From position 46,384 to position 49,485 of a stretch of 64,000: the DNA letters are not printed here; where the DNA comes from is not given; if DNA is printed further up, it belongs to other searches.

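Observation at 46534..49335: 933-aa fusion of 19 c-haems to a cytochrome-b-like membrane domain, built from an exact 244-residue duplication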

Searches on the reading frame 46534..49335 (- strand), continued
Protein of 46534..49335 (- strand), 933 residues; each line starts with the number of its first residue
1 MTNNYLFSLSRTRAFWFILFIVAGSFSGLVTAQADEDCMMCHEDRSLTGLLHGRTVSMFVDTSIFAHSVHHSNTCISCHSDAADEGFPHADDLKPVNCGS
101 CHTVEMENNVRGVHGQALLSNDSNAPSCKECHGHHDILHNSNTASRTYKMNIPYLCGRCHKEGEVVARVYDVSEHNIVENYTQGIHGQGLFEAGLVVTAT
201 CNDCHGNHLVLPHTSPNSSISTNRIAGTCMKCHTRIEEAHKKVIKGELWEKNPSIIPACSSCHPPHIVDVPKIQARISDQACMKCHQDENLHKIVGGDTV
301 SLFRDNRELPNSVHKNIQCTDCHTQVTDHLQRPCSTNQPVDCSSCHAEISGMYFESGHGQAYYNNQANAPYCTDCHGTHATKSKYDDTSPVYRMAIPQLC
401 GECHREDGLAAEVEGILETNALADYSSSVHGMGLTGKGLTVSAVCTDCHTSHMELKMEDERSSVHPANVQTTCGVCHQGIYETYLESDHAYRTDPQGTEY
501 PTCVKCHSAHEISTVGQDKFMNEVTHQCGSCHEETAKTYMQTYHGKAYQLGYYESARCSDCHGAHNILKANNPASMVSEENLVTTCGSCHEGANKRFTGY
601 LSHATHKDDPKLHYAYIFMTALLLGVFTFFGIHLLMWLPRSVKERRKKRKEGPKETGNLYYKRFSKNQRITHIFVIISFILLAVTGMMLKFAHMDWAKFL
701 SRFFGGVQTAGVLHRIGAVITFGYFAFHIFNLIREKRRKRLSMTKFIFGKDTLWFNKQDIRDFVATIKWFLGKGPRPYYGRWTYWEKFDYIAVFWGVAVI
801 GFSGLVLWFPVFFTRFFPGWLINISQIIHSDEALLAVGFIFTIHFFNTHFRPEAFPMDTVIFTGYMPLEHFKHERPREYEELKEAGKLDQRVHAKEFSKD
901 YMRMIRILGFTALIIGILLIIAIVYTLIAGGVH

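Call 13: find_encoding_contigs(protein=P0005, flank=10000, max_places=2)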
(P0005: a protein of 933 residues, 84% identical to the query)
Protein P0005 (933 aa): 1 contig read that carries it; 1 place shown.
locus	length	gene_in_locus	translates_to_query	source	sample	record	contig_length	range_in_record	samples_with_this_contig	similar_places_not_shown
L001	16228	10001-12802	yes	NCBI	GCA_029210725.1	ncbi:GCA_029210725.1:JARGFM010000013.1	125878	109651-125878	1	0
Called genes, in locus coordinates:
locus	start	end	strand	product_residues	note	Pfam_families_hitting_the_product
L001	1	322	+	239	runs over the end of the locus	-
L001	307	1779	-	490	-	-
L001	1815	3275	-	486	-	PF13442:Cytochrome_CBB3, PF07995:GSDH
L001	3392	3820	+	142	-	PF00583:Acetyltransf_1, PF13302:Acetyltransf_3, PF13673:Acetyltransf_10, PF13508:Acetyltransf_7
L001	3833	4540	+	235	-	PF01209:Ubie_methyltran (weak), PF13489:Methyltransf_23, PF02353:CMAS (weak), PF05148:Methyltransf_8 (weak), PF13649:Methyltransf_25, PF13847:Methyltransf_31, PF08241:Methyltransf_11, PF08242:Methyltransf_12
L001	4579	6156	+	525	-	PF00144:Beta-lactamase, PF11954:DUF3471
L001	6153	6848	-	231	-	PF00027:cNMP_binding, PF13545:HTH_Crp_2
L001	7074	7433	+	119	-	-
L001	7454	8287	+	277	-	PF19089:DUF5777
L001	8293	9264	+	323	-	PF02085:Cytochrom_CIII (faint), PF09699:Paired_CXXCH_1 (faint), PF14522:Cytochrome_C7 (faint), PF14537:Cytochrom_c3_2 (weak), PF22113:Mtrc-MtrF_II-IV_dom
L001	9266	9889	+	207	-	PF01292:Ni_hydr_CYTB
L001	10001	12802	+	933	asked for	PF02085:Cytochrom_CIII (faint), PF09699:Paired_CXXCH_1 (faint), PF14522:Cytochrome_C7 (faint), PF14537:Cytochrom_c3_2 (faint), PF22113:Mtrc-MtrF_II-IV_dom (faint), PF01292:Ni_hydr_CYTB (weak)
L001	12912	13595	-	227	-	-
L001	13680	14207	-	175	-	PF14522:Cytochrome_C7 (faint), PF22113:Mtrc-MtrF_II-IV_dom (faint), PF13435:Cytochrome_C554, PF27511:ComFA_N (faint)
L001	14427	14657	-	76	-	-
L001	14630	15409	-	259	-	PF00581:Rhodanese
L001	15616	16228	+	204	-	PF20042:DUF6444, PF13005:zf-IS66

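Call 14: find_encoding_contigs(protein=P0067, flank=10000, max_places=2)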
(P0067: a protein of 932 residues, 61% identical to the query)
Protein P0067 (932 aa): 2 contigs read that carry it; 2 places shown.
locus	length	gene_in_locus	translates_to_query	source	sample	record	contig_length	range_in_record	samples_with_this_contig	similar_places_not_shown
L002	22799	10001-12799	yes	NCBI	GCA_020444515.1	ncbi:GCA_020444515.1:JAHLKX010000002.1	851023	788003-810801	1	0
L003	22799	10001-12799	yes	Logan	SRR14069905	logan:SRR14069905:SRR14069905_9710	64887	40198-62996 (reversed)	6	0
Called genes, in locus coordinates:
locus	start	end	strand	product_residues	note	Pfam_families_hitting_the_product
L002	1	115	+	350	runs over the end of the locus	PF08450:SGL (faint), PF01731:Arylesterase (faint), PF24684:Vgb_lyase, PF25021:TEN_NHL (faint), PF17170:DUF5128, PF01436:NHL (weak)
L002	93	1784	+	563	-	PF14522:Cytochrome_C7 (faint), PF14537:Cytochrom_c3_2 (faint), PF09699:Paired_CXXCH_1 (weak)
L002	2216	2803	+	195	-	PF14537:Cytochrom_c3_2 (faint), PF14522:Cytochrome_C7 (faint), PF09699:Paired_CXXCH_1 (weak)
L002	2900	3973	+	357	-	PF17170:DUF5128 (faint), PF01436:NHL (faint)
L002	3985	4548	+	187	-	PF14522:Cytochrome_C7 (faint), PF09699:Paired_CXXCH_1 (weak), PF14537:Cytochrom_c3_2 (faint), PF09699:Paired_CXXCH_1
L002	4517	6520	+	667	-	-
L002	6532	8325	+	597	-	PF14522:Cytochrome_C7 (faint), PF14537:Cytochrom_c3_2 (faint), PF09699:Paired_CXXCH_1, PF00691:OmpA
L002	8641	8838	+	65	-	PF09699:Paired_CXXCH_1 (faint)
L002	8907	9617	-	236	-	-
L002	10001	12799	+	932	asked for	PF14522:Cytochrome_C7 (faint), PF14537:Cytochrom_c3_2 (faint), PF09699:Paired_CXXCH_1 (weak)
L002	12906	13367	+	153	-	PF13185:GAF_2, PF01590:GAF (weak)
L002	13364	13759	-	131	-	PF04138:GtrA_DPMS_TM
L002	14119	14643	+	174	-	PF14054:DUF4249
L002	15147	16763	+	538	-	-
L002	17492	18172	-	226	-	PF13505:OMP_b-brl (faint), PF13568:OMP_b-brl_2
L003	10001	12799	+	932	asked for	PF14522:Cytochrome_C7 (faint), PF14537:Cytochrom_c3_2 (faint), PF09699:Paired_CXXCH_1 (weak)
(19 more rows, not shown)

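Call 24: predict_structure(alignment_id=A1)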
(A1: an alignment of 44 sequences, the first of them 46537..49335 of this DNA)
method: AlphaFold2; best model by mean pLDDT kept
length: 933 residues; sequences in the alignment: 44
mean_pLDDT: 62.6   pTM: 0.47
mean pLDDT of the five models: 62.6, 61.3, 57.6, 52.5, 48.8
residues with pLDDT >= 90: 0; 70-90: 354; 50-70: 381; < 50: 198
segments of 3 or more residues with pLDDT < 50: 1-6, 147-154, 156-206, 213-215, 219-278, 328-333, 335-338, 379-394, 432-447, 494-496, 509-521
pLDDT, mean of each block of 10 residues (from residue 1): 49 80 68 56 73 72 66 71 63 69 73 67 59 55 50 49 40 33 34 34 47 49 45 38 32 30 29 44 63 56 60 54 52 47 59 64 66 55 42 52 62 59 56 41 46 61 66 60 69 56 53 42 53 66 71 61 63 73 75 76 60 78 78 76 75 66 83 79 77 77 74 81 81 80 74 64 69 69 60 73 81 83 76 68 71 64 81 76 84 84 81 80 74 42
secondary structure, 60 per line:
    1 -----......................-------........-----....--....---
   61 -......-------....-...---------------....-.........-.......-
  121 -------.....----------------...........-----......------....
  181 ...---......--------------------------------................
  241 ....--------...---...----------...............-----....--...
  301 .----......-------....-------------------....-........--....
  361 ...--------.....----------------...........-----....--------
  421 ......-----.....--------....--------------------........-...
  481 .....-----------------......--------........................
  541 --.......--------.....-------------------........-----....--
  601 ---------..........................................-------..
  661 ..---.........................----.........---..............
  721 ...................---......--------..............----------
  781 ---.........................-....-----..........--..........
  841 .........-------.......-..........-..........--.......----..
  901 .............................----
elements in order (helices of 4 or more, strands of 3 or more residues): H6-27 H35-42 E48-51 E54-57 H62-67 H75-78 H98-101 H103-111 H113-119 H128-132 H149-159 H165-170 H177-183 H187-192 H225-244 H272-286 E292-295 E298-301 H306-311 H319-322 H342-345 H347-354 H357-363 H372-376 H393-403 H409-412 H421-426 H432-436 H445-448 H469-476 H478-485 H503-508 H517-540 H543-549 H558-562 H582-589 H595-598 H610-651 E659-662 H666-690 H695-703 H707-739 H743-748 H757-770 H784-808 H810-813 H819-828 H831-849 H857-863 E865-867 H868-874 H876-885 H888-891 E892-894 H899-929

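Call 29: fold_search(model_id=the predicted structure, library=pdb)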
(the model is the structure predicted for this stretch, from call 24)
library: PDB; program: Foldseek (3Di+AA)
matches with E <= 10: 73; with E <= 0.001: 1
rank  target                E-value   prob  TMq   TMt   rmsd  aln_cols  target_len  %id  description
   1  1kqf_C                4.5e-04  1.00  0.19  0.68   6.0       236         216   19  FORMATE DEHYDROGENASE N FROM E. COLI (released 2002-03-15)
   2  6t5e                  2.0e-01  0.60  0.09  0.17  19.4       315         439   18  Hydroxylamine Oxidoreductase from Brocadia fulgida (released 2020-11-18)
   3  4n4m                  9.5e-01  0.16  0.09  0.14  20.9       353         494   18  Kuenenia stuttgartiensis hydroxylamine oxidoreductase soaked in phenyl hydrazine (released 2013-12-11)
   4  6n1z_A                1.6e+00  0.03  0.07  0.07  24.8       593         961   10  Importin-9 bound to H2A-H2B (released 2019-03-20)
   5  4n4j                  1.9e+00  0.11  0.08  0.14  19.7       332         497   19  Kuenenia stuttgartiensis hydroxylamine oxidoreductase (released 2013-12-11)
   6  9w2z_C                2.1e+00  0.15  0.11  0.28  19.5       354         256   11  Cryo-EM structure of complex IV on the bovine heart submitochondrial particles, IV-A (released 2026-04-01)
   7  4cad_I                2.3e+00  0.10  0.08  0.21  18.3       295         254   12  Mechanism of farnesylated CAAX protein processing by the integral membrane protease Rce1 (released 2013-11-27)
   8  7oy2_C                2.4e+00  0.11  0.10  0.17  16.9       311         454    8  High resolution structure of cytochrome bd-II oxidase from E. coli (released 2021-12-15)
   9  8t3l_B                2.6e+00  0.12  0.07  0.19  22.5       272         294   12  TRPV1 in nanodisc bound with 2 LPA molecules in neighboring monomers (released 2024-05-08)
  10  7l2u_A                2.6e+00  0.04  0.08  0.11  23.0       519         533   13  cryo-EM structure of DkTx-bound minimal TRPV1 in open state (released 2021-09-22)
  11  7nkz_A                3.0e+00  0.15  0.11  0.19  12.8       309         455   10  Cryo-EM structure of the cytochrome bd oxidase from M. tuberculosis at 2.5 A resolution (released 2021-09-22)
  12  8ugh_4C               3.0e+00  0.12  0.11  0.27  19.9       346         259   11  In-situ structure of typeA supercomplex with lipids in respiratory chain (composite) (released 2024-06-19)
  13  6grj_I                3.0e+00  0.06  0.06  0.15  38.3       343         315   10  Structure of the AhlB pore of the tripartite alpha-pore forming toxin, AHL, from Aeromonas hydrophila. (released 2019-07-03)
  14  9jxf_A                3.3e+00  0.03  0.08  0.12  23.6       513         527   13  Cryo-EM structure of apo human XPR1, class 2, with asymmetrically dimerized SPX domains (released 2025-08-27)
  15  8t3m_D                3.4e+00  0.06  0.07  0.16  21.5       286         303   14  TRPV1 in nanodisc bound with 3 LPA molecules (released 2024-05-08)
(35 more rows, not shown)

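Call 33: find_encoding_contigs(protein=P0002, flank=10000, max_places=1)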
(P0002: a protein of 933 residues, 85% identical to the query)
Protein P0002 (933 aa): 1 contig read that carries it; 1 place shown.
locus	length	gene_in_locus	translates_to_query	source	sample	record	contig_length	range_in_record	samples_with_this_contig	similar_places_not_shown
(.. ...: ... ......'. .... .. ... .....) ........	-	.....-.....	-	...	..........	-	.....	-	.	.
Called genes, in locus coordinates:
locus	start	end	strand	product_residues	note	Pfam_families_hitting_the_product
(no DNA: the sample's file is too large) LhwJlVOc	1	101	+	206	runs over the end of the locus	PF14417:MEDS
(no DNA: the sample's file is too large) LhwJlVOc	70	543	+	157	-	-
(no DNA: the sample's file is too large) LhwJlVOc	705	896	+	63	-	PF00313:CSD, PF08206:OB_RNB (weak)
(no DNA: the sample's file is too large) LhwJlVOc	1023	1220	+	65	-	-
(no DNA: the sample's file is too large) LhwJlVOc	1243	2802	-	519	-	-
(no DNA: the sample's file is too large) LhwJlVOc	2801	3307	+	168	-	PF00583:Acetyltransf_1, PF13673:Acetyltransf_10, PF13508:Acetyltransf_7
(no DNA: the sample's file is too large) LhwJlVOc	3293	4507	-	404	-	PF07690:MFS_1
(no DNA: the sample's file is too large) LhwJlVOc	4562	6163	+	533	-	PF00144:Beta-lactamase, PF11954:DUF3471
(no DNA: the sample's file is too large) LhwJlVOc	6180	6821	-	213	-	PF00027:cNMP_binding, PF13545:HTH_Crp_2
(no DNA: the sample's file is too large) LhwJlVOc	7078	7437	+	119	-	-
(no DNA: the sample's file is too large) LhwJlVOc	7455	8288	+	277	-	PF19089:DUF5777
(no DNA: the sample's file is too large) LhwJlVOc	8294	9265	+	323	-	PF02085:Cytochrom_CIII (faint), PF14522:Cytochrome_C7 (faint), PF09699:Paired_CXXCH_1 (faint), PF14537:Cytochrom_c3_2 (weak), PF22113:Mtrc-MtrF_II-IV_dom (weak)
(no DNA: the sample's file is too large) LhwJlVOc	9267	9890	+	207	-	PF01292:Ni_hydr_CYTB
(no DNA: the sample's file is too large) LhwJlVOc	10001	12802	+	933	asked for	PF02085:Cytochrom_CIII (faint), PF09699:Paired_CXXCH_1 (faint), PF14522:Cytochrome_C7 (faint), PF14537:Cytochrom_c3_2 (faint), PF22113:Mtrc-MtrF_II-IV_dom (faint), PF01292:Ni_hydr_CYTB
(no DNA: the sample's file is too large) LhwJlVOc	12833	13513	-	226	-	-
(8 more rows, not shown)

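Call 34: find_encoding_contigs(protein=P0096, flank=10000, max_places=1)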
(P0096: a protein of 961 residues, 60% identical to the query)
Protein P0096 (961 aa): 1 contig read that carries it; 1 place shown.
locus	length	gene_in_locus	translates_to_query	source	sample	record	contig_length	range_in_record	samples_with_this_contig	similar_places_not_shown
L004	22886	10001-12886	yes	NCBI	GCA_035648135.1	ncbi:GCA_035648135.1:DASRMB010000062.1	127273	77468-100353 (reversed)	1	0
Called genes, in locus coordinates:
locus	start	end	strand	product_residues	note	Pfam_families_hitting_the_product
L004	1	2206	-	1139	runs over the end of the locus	PF07660:STN (weak), PF13620:CarboxypepD_reg, PF13715:CarbopepD_reg_2, PF07715:Plug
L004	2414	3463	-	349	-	PF04773:FecR, PF16344:FecR_C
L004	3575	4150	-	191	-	PF07638:Sigma70_ECF, PF04542:Sigma70_r2, PF04967:HTH_10 (faint), PF08281:Sigma70_r4_2, PF04545:Sigma70_r4 (weak), PF00196:GerE (weak)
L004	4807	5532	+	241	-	PF00027:cNMP_binding, PF13545:HTH_Crp_2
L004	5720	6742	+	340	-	-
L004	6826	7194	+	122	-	-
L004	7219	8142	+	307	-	PF19089:DUF5777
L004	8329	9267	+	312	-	PF02085:Cytochrom_CIII (faint), PF09699:Paired_CXXCH_1 (faint), PF14522:Cytochrome_C7 (faint), PF14537:Cytochrom_c3_2 (weak)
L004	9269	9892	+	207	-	PF01292:Ni_hydr_CYTB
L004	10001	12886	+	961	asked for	PF14522:Cytochrome_C7 (faint), PF14537:Cytochrom_c3_2 (faint), PF02085:Cytochrom_CIII (weak), PF09699:Paired_CXXCH_1 (weak), PF01292:Ni_hydr_CYTB (weak)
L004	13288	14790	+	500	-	PF03264:Cytochrom_NNT, PF14522:Cytochrome_C7 (faint), PF14537:Cytochrom_c3_2 (faint)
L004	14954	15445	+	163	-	PF14522:Cytochrome_C7 (faint), PF14537:Cytochrom_c3_2 (faint), PF22113:Mtrc-MtrF_II-IV_dom (faint), PF13435:Cytochrome_C554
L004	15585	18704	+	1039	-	PF05140:ResB, PF01578:Cytochrom_C_asm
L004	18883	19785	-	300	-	-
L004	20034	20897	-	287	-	-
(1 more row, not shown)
